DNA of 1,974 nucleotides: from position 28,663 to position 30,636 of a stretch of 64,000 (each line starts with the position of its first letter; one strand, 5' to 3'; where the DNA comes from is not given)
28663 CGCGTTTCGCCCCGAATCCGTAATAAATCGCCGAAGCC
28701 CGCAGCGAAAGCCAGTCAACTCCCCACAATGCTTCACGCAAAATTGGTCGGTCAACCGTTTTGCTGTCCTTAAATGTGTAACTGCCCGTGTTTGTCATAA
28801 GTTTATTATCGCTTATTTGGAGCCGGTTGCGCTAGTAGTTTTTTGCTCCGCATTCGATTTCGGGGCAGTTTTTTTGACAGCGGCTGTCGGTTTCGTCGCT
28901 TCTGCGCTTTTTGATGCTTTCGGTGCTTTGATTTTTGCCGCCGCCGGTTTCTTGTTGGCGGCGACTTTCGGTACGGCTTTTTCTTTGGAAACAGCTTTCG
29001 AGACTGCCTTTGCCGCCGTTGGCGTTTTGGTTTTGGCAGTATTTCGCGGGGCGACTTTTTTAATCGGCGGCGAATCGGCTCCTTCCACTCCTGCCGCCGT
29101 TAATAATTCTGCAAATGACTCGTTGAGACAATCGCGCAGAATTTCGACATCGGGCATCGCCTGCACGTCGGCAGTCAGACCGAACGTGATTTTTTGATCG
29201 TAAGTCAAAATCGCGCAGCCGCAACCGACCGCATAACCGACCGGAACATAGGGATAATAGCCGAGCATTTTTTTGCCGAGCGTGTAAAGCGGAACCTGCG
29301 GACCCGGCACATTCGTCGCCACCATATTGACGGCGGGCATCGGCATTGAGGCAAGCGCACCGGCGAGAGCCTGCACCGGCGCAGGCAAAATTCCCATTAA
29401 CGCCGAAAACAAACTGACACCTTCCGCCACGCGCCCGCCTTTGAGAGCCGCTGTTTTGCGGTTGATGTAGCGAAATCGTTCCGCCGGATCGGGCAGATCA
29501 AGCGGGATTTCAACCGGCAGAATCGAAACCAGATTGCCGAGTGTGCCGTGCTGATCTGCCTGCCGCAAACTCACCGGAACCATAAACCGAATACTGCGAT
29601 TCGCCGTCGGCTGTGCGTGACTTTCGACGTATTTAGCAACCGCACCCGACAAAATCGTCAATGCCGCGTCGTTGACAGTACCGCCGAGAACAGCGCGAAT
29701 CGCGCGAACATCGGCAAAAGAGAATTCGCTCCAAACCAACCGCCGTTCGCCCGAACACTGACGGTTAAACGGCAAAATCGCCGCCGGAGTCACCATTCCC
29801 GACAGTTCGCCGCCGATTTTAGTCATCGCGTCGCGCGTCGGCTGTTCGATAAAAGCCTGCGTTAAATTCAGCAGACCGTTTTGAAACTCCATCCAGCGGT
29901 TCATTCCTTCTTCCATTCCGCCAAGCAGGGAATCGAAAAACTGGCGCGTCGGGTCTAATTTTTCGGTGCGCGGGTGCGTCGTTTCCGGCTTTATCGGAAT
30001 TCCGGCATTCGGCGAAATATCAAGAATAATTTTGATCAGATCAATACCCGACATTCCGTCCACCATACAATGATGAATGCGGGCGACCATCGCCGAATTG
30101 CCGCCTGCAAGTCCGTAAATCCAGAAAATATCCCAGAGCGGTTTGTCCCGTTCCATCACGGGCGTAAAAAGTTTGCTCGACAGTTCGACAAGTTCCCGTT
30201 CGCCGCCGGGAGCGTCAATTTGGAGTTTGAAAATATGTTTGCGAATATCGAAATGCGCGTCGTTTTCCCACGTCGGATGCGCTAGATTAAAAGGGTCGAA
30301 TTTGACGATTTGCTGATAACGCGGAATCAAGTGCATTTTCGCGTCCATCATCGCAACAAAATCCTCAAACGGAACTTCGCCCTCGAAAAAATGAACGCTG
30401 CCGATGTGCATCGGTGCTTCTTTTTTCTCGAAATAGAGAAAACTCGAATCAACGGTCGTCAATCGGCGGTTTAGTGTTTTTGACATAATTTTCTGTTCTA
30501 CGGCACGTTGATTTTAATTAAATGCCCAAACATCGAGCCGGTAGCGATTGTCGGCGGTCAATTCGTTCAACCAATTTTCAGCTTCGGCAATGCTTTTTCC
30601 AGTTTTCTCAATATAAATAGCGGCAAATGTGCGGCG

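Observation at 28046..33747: Apparent operon of CYP102 (P450-BM3-type), WS/DGAT and an alpha/beta hydrolase: possible pathway to esters of subterminally hydroxylated fatty acids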

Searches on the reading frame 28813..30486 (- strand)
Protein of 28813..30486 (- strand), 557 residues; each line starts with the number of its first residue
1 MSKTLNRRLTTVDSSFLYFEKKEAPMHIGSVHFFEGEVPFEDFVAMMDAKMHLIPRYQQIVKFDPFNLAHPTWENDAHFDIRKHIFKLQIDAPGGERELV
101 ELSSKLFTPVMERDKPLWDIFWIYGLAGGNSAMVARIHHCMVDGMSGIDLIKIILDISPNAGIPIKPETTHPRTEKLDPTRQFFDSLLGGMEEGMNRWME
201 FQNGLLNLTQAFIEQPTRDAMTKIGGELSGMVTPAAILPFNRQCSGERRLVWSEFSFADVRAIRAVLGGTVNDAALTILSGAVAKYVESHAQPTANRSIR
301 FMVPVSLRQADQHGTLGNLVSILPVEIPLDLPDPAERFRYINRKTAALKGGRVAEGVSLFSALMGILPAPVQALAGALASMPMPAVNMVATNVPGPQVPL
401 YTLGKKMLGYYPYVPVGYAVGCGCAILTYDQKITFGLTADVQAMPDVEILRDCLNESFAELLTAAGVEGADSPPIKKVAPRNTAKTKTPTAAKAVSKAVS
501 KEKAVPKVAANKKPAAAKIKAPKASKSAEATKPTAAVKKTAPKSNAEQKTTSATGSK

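Call 3: search_protein_families(library=pfam, proteins=[window:28813-30486:-])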
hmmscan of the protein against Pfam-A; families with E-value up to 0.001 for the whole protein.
window:28813-30486:- (557 aa): 2 families
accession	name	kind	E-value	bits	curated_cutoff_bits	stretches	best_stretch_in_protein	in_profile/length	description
PF03007.21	WS_DGAT_cat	-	1.3e-50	173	23.6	1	9-274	1-262/263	Wax ester synthase/diacylglycerol acyltransferase catalytic domain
PF06974.18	WS_DGAT_C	-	1e-26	94.2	20.7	1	317-461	2-144/145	WS/DGAT C-terminal domain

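Call 5: find_homologous_proteins(query=window:28813-30486:-)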
Query window:28813-30486:- (557 aa): 2444 proteins with E <= 0.001 among 8000 candidates; the best 120 are listed.
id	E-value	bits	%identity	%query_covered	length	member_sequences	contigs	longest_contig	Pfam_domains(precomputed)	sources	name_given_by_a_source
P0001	0.0e+0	1258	100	100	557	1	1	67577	PF03007.22,PF06974.19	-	-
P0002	0.0e+0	1034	82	100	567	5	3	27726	PF03007.22,PF06974.19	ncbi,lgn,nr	ncbi:MAG: wax ester/triacylglycerol synthase family O-acyltransferase [Pyrinomonadaceae bacterium]|n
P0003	0.0e+0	1020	81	100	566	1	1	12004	PF03007.22,PF06974.19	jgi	-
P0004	0.0e+0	1015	80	100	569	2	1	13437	PF03007.22,PF06974.19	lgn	-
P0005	4.6e-297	1004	79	98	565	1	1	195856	PF03007.22,PF06974.19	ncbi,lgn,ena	-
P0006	6.7e-297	1004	82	100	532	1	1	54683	PF03007.22,PF06974.19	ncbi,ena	-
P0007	9.4e-296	1000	80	100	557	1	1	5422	PF03007.22,PF06974.19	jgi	-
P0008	2.1e-294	995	78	100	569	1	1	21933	PF03007.22,PF06974.19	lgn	-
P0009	8.5e-294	993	79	100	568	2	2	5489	PF03007.22,PF06974.19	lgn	-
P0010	8.9e-293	990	80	100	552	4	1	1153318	PF03007.22,PF06974.19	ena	-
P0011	1.7e-291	986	78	100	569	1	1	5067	PF03007.22,PF06974.19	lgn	-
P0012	2.4e-291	985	80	100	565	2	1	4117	PF03007.22,PF06974.19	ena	-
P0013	2.9e-285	965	80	96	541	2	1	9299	PF03007.22,PF06974.19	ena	-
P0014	3.2e-284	962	80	96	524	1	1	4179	PF03007.22,PF06974.19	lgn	-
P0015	8.9e-278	941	77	95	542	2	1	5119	PF03007.22,PF06974.19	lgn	-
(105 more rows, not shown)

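Call 8: find_related_loci(query=A1, collection=genome_contigs, flank=10000)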
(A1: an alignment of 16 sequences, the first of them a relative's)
Query A1 (557 aa) in genome_contigs; peptide patterns used: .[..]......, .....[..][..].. (x = any residue, [..] = any of these).
600 stretches matched a pattern (row limit reached: there are more); 592 encode a relative of the query (tblastn E <= 1e-3); the best 80 are kept; 80 distinct loci.
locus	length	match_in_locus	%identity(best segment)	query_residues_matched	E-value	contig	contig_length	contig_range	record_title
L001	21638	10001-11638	79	1-546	0e+0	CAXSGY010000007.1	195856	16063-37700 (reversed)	MAG: uncultured Pyrinomonadaceae bacterium isolate private_X4_metawrap_bin.9 genome assembly, contig: private_X4_metawra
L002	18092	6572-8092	74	2-513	0e+0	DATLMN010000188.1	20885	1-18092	MAG TPA_asm: Pyrinomonadaceae bacterium isolate SMAG_U13775 k141_3599037, whole genome shotgun sequence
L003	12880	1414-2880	68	1-485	0e+0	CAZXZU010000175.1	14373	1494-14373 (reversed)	MAG TPA_asm: uncultured Heliomicrobium sp. isolate binchicken_co248_361 genome assembly, contig: NODE_5062_length_14373_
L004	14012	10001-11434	69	5-479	0e+0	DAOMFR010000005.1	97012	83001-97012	MAG TPA_asm: Blastocatellia bacterium isolate AMR_MDS_4997 NODE_46_length_97012_cov_13.057500, whole genome shotgun sequ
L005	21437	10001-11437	68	5-481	0e+0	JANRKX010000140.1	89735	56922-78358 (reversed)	MAG: Acidobacteriota bacterium isolate bins.235 k141_4957366, whole genome shotgun sequence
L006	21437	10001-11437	68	5-481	0e+0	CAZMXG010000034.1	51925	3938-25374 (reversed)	MAG TPA_asm: uncultured Heliomicrobium sp. isolate SRP173033_co1_351 genome assembly, contig: NODE_837_length_51925_cov_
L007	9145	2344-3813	67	1-492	0e+0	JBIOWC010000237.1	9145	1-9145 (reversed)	MAG: Blastocatellia bacterium isolate MAG092 k127_2113686, whole genome shotgun sequence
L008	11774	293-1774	65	4-508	0e+0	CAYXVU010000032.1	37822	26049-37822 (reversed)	MAG TPA_asm: uncultured Clostridia bacterium isolate SRP237561_co1_1 genome assembly, contig: NODE_1514_length_37822_cov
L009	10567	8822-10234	67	1-468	0e+0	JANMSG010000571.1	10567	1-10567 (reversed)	MAG: Acidobacteriota bacterium isolate SOY_29_metabat_494 SOY_29_k141_5167221, whole genome shotgun sequence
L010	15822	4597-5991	67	4-468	0e+0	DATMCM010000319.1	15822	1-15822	MAG TPA_asm: Blastocatellia bacterium isolate SMAG_U13382 k141_649086, whole genome shotgun sequence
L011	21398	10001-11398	66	4-468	0e+0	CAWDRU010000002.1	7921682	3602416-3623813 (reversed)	MAG: Blastocatellia bacterium isolate MFD04935.bin.1.50 genome assembly, contig: contig_540, whole genome shotgun sequen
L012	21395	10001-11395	66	4-468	0e+0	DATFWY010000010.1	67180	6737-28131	MAG TPA_asm: Blastocatellia bacterium isolate SMAG_U9503 k141_17478335, whole genome shotgun sequence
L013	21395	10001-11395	67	4-468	0e+0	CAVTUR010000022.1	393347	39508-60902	MAG: Blastocatellia bacterium isolate MFD04944.bin.3.75 genome assembly, contig: contig_58617, whole genome shotgun sequ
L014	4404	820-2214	66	4-468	0e+0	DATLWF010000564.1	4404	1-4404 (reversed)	MAG TPA_asm: Blastocatellia bacterium isolate SMAG_U13211 k141_57720, whole genome shotgun sequence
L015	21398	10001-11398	66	5-468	0e+0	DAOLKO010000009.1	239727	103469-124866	MAG TPA_asm: Blastocatellia bacterium isolate AMR_MDS_0338 NODE_13_length_239727_cov_16.856959, whole genome shotgun seq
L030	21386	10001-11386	54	5-467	6e-175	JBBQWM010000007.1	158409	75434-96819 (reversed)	MAG: Chloroflexia bacterium isolate Co_metawrap_2056 Cmw_2056_k141_11979433_length_158409_cov_34.9985, whole genome shot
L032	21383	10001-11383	53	5-465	5e-173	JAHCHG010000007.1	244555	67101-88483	MAG: Pyrinomonadaceae bacterium isolate TGS_ACI4 ACI4_7, whole genome shotgun sequence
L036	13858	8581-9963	53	1-461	2e-168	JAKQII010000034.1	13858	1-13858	MAG: Acidobacteriota bacterium isolate USDE_metabat.86_sub k141_1127735, whole genome shotgun sequence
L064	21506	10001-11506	37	6-506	2e-102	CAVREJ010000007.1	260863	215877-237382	MAG: uncultured Acidobacteriaceae bacterium isolate MFD10071.bin.1.76 genome assembly, contig: contig_33856, whole genom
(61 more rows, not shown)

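Call 21: search_solved_structures(query=L011:8604-9962:+, max_evalue=1e-10)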
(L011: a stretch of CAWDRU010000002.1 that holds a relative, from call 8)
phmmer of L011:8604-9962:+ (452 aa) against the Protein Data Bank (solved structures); distinct sequences matched with E-value up to 1e-10: 275 (the best 60 are shown).
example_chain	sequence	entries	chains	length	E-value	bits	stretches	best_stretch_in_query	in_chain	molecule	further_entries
7wzl_A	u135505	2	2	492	1.9e-71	244.6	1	28-446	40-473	Putative cytochrome P450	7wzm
3dbg_A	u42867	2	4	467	2.8e-68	234.1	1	28-442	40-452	Putative cytochrome P450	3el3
6l8i_A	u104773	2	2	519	7.4e-57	196.5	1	39-452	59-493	Protein LUTEIN DEFICIENT 5, chloroplastic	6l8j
6j94_A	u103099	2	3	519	1.2e-56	195.8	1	39-452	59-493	Protein LUTEIN DEFICIENT 5, chloroplastic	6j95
7lrl_A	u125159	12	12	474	9.7e-46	159.9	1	37-449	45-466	Cholesterol 24-hydroxylase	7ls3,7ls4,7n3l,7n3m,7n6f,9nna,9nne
2q9f_A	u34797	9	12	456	1.3e-45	159.4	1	39-449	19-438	Cytochrome P450 46A1 | Cholesterol 24-hydroxylase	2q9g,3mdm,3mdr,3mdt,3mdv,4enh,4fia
6l8h_A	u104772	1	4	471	1.4e-43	152.8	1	37-452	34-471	Carotene epsilon-monooxygenase, chloroplastic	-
7f3w_A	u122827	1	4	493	1.2e-42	149.7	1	85-443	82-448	cytochrome P450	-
7f3h_A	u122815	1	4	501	1.9e-42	149.1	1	85-443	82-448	Bifunctional cytochrome P450/NADPH--P450 reductase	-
9wuk_A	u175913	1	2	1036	5.2e-41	144.3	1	13-442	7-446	bifunctional cytochrome P450/NADPH--P450 reductase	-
9wuc_A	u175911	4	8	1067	5.6e-41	144.2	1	13-442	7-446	bifunctional cytochrome P450/NADPH--P450 reductase | SoP450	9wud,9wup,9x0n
6mi0_A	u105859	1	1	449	2.4e-40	142.1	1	25-427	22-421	Cytochrome P450 51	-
7jj1_A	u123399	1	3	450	2.5e-40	142.1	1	25-427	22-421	Cytochrome P450 51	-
6mcw_A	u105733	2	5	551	4.6e-40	141.2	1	25-427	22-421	Cytochrome P450 51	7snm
5vcd_A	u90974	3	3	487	3.6e-39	138.2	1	9-449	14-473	Cytochrome P450 3A4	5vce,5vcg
2ve3_A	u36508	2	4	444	2.6e-38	135.4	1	89-449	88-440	PUTATIVE CYTOCHROME P450 120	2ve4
6ma7_A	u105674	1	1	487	3.4e-38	135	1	9-445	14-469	Cytochrome P450 3A4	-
9yk4_A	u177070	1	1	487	3.5e-38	135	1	9-449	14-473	Cytochrome P450 3A4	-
1w0e_A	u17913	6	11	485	4.2e-38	134.7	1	9-445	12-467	CYTOCHROME P450 3A4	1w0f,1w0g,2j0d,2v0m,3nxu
4ny4_A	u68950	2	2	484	4.5e-38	134.6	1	9-445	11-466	Cytochrome P450 3A4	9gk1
1tqn_A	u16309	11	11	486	4.6e-38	134.6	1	9-445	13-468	cytochrome P450 3A4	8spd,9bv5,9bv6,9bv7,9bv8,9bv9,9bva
7lxl_A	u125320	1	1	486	4.6e-38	134.6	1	9-445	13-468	Cytochrome P450 3A4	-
3tjs_A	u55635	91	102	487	4.6e-38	134.6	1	9-445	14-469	Cytochrome P450 3A4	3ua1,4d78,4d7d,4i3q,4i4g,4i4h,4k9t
4d6z_A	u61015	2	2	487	7.2e-38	133.9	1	9-445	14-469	CYTOCHROME P450 3A4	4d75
7kvk_A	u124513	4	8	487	1.1e-37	133.3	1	9-445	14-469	Cytochrome P450 3A4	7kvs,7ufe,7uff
8hkj_A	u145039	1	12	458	2.8e-37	132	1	8-442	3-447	Bifunctional cytochrome P450/NADPH--P450 reductase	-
8gk3_A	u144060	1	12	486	1.2e-36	129.9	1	25-425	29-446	Cytochrome P450 3A7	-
7mk8_A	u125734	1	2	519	1.6e-36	129.5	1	25-425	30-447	Isoform 2 of Cytochrome P450 3A7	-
6c93_A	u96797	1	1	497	2.6e-35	125.5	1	89-448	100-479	Cytochrome P450 4B1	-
7y0r_A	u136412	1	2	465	9.5e-35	123.6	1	14-442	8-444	Bifunctional cytochrome P450/NADPH--P450 reductase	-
3psx_A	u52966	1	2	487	1.1e-34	123.4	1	13-442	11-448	Bifunctional P-450/NADPH-P450 reductase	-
5t6q_A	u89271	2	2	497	1.3e-34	123.2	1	89-448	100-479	Cytochrome P450 4B1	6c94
5veu_A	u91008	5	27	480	1.6e-34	122.9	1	211-445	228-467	Cytochrome P450 3A5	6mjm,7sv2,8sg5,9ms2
7lad_A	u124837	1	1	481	1.6e-34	122.9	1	211-445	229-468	Cytochrome P450 3A5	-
1zoa_A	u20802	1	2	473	2.2e-34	122.5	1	13-442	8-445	Bifunctional P-450:NADPH-P450 reductase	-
7wde_A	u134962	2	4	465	2.2e-34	122.4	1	14-442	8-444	Bifunctional cytochrome P450/NADPH--P450 reductase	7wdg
6hn8_A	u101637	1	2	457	3.8e-34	121.7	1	14-442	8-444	Bifunctional cytochrome P450/NADPH--P450 reductase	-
4key_A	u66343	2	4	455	4e-34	121.6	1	14-442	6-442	Bifunctional P-450/NADPH-P450 reductase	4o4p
4kf2_A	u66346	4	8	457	4e-34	121.6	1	14-442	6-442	Bifunctional P-450/NADPH-P450 reductase | Bifunctional cytochrome P450/NADPH--P450 reductase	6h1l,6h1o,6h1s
6h1t_A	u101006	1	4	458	4.1e-34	121.6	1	14-442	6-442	Bifunctional cytochrome P450/NADPH--P450 reductase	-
3npl_A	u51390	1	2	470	4.3e-34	121.5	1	14-442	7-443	Bifunctional P-450/NADPH-P450 reductase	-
4h24_A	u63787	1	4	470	4.8e-34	121.3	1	14-443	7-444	Cytochrome P450-BM3 variant P450BM3-Cis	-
7wy3_A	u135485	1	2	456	5.3e-34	121.2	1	14-442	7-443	Bifunctional cytochrome P450/NADPH--P450 reductase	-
4kew_A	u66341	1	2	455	5.4e-34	121.2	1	14-442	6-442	Bifunctional P-450/NADPH-P450 reductase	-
4kf0_A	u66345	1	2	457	5.5e-34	121.1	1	14-442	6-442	Bifunctional P-450/NADPH-P450 reductase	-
2uwh_A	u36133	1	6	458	5.5e-34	121.1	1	14-442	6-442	BIFUNCTIONAL P-450: NADPH-P450 REDUCTASE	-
4kpb_A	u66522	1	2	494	5.8e-34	121.1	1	13-442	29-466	Cytochrome P450 BM-3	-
3qi8_B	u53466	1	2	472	6.5e-34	120.9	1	14-443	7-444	Evolved Cytochrome P450 variant (22A3)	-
6n6q_A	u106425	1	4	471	6.9e-34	120.8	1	13-443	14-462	Cytochrome P450 (CYP102L1)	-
9l7s_A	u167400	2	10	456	7.2e-34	120.8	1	14-442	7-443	Bifunctional cytochrome P450/NADPH--P450 reductase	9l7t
7y9l_A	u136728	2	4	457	7.2e-34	120.8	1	14-442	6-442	Bifunctional cytochrome P450/NADPH--P450 reductase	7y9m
23ub_A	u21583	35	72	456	7.2e-34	120.7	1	14-442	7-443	Bifunctional cytochrome P450/NADPH--P450 reductase | Bifunctional P-450/NADPH-P450 reductase | Bifunctional cytochrome P450/NADPH-P450 reductase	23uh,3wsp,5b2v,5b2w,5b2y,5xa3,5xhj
1jpz_A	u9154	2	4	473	7.3e-34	120.7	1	13-442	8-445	BIFUNCTIONAL P-450:NADPH-P450 REDUCTASE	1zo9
1bu7_A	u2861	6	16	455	7.4e-34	120.7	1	14-442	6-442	PROTEIN (CYTOCHROME P450) | CYTOCHROME P450 BM-3 | CYTOCHROME P450 102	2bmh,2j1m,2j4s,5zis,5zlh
1bvy_A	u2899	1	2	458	7.6e-34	120.7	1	14-442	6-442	PROTEIN (CYTOCHROME P450 BM-3)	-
4kpa_A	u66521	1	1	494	7.9e-34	120.6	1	13-442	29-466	Cytochrome P450 BM-3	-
4zfa_A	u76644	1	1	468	7.9e-34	120.6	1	14-442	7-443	Bifunctional P-450/NADPH-P450 reductase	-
1wiy_A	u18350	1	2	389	8e-34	120.6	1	252-445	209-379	Cytochrome P450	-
3ben_A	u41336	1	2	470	8.1e-34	120.6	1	14-442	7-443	Cytochrome P450 102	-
6k24_A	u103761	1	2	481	8.1e-34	120.6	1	14-442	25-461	Bifunctional cytochrome P450/NADPH--P450 reductase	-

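Call 22: search_protein_families(library=ncbifam, proteins=[window:28813-30486:-, L011:8604-9962:+], max_evalue=0.01)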
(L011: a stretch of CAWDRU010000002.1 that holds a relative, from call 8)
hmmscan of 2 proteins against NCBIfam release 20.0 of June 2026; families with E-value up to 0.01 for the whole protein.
window:28813-30486:- (557 aa): 1 family
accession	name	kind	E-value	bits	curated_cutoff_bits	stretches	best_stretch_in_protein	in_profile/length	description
TIGR02946.1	acyl_WS_DGAT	subfamily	9.6e-102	341.2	309.95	1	9-465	1-453/453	wax ester/triacylglycerol synthase family O-acyltransferase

L011:8604-9962:+ (452 aa): 9 families
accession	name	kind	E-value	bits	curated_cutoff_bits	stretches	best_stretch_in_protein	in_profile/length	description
NF051859.1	AlbFlvMonOxTrpSyn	equivalog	3.5e-93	312.7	700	1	26-444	35-450/457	bifunctional albaflavenone monooxygenase/terpene synthase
NF045812.1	PentlenOxigase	equivalog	5.9e-85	285.8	800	1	27-450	18-438/444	pentalenene oxygenase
NF050147.1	aminopyruv_ApyO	equivalog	6.4e-61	206.3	525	1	85-450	72-422/444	RiPP biosynthesis cytochrome P450 ApyO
TIGR04538.1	P450_cycloAA_1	subfamily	1.7e-17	63.4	500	1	30-436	9-382/395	cytochrome P450, cyclodipeptide synthase-associated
NF053744.1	FAProxCypCBc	equivalog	1.2e-09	37.3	600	1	91-398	82-357/416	CYP152 family fatty-acid peroxygenase CypC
NF041802.1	P450_SolI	exception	1.7e-08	33.4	850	1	78-409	97-383/424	solanimycin biosynthesis cytochrome P450 SolI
NF045816.1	PentlenlactSyn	equivalog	9.6e-08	31.1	700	1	214-410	187-355/396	pentalenolactone synthase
TIGR04515.1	P450_rel_GT_act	subfamily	5.4e-05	22.7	343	0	317-385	263-332/386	P450-derived glycosyltransferase activator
NF041177.1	Cyp119_Thmprot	equivalog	0.0018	17.1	680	0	315-419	243-338/368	cytochrome P450 Cyp119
